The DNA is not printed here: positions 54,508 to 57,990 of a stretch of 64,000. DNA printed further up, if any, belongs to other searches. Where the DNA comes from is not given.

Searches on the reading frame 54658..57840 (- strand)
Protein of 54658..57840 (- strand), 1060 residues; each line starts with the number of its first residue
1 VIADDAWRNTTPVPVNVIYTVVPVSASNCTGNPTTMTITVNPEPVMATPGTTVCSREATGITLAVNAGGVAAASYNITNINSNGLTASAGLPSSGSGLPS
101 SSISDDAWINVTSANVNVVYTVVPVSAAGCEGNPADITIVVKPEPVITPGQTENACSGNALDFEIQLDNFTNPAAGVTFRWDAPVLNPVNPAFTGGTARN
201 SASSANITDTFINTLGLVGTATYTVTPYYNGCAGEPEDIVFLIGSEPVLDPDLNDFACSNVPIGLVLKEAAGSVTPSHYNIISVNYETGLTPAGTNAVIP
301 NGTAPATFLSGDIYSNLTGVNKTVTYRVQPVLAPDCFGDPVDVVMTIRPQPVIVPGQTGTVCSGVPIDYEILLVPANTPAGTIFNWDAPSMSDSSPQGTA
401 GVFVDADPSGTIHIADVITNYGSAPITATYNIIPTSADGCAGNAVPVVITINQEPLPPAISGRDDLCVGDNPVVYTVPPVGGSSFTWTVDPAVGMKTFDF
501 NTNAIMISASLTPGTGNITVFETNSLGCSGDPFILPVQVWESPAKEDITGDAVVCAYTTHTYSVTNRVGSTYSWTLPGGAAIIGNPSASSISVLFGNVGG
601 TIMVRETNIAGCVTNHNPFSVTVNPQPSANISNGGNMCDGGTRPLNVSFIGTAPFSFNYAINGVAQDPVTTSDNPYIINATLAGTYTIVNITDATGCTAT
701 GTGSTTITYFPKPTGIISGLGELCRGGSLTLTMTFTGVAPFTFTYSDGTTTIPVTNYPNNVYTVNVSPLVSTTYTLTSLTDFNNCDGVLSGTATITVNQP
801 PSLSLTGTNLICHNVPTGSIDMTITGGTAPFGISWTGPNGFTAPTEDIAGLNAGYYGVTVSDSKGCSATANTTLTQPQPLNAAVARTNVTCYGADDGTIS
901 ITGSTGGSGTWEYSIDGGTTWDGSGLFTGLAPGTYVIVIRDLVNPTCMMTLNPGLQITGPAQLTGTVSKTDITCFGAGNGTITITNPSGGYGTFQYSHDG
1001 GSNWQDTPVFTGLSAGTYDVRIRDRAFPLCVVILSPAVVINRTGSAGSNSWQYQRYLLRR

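Call 29: search_protein_families(library=pfam, proteins=[window:54658-57840:-], max_evalue=0.00001)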
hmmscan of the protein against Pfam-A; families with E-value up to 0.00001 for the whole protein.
window:54658-57840:- (1060 aa): 4 families
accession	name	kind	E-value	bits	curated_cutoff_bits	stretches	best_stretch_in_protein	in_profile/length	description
PF19406.5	PKD_5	-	2.1e-41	140.1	25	4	154-239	2-80/88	PKD-like domain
PF19408.5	PKD_6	-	3.8e-16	59.6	25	2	545-614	5-76/82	PKD-like domain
PF13573.12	SprB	-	4.2e-14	52.3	28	3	966-1002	1-36/37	SprB repeat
PF24312.1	Ig-like_POM152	-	4.8e-07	30.5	27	0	637-697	17-79/89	Nucleoporin POM152, Ig-like domain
